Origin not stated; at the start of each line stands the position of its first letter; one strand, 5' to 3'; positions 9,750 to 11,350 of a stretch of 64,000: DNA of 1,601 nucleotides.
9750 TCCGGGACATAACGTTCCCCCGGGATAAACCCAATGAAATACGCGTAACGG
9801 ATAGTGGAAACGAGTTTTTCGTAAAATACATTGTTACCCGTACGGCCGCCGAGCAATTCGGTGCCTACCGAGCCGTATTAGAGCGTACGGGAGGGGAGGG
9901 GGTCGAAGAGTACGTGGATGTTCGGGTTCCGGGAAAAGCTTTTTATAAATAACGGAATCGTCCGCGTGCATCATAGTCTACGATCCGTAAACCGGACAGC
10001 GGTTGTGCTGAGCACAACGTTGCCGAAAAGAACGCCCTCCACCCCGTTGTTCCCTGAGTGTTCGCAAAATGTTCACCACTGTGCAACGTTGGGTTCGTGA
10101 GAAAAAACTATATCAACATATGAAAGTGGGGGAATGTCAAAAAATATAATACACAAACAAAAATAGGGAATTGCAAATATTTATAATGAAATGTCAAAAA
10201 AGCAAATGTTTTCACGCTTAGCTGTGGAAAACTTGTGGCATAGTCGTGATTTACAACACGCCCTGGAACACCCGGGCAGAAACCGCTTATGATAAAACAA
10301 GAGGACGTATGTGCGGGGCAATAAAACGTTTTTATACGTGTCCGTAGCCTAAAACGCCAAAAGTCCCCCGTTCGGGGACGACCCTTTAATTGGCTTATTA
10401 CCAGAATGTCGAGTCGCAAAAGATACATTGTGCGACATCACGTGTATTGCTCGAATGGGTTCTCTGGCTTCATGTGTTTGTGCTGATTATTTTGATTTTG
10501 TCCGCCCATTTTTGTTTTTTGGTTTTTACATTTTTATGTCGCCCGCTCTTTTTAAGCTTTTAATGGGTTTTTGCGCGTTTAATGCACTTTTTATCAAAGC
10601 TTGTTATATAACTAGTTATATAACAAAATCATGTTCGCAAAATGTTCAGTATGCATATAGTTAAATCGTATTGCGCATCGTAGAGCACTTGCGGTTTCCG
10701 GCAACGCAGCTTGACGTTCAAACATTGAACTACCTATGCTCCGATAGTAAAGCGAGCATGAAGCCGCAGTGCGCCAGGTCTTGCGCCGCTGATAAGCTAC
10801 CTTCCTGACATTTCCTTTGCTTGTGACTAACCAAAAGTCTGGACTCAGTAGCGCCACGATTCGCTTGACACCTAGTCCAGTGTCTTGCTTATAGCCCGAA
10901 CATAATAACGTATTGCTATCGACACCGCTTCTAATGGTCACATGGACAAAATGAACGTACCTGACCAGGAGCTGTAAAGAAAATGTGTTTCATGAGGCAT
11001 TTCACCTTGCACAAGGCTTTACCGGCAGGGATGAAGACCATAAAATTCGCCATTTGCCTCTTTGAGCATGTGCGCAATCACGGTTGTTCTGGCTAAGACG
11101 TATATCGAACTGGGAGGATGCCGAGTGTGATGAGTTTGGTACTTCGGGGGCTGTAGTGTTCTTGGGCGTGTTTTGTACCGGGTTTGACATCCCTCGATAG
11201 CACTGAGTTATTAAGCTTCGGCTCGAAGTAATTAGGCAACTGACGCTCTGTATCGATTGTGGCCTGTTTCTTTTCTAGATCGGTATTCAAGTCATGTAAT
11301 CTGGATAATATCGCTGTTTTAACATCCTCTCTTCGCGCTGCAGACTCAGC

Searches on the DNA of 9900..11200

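Call 50: search_rna_families(source=window, start=9900, end=11200, threshold=evalue, max_evalue=1)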
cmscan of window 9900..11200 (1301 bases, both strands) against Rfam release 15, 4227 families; matches with E-value up to 1: 0.
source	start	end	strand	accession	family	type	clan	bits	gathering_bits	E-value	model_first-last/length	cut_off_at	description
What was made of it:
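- Tried and rejected: The 9900-11200 region at E up to 1 gave nothing (call 50).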
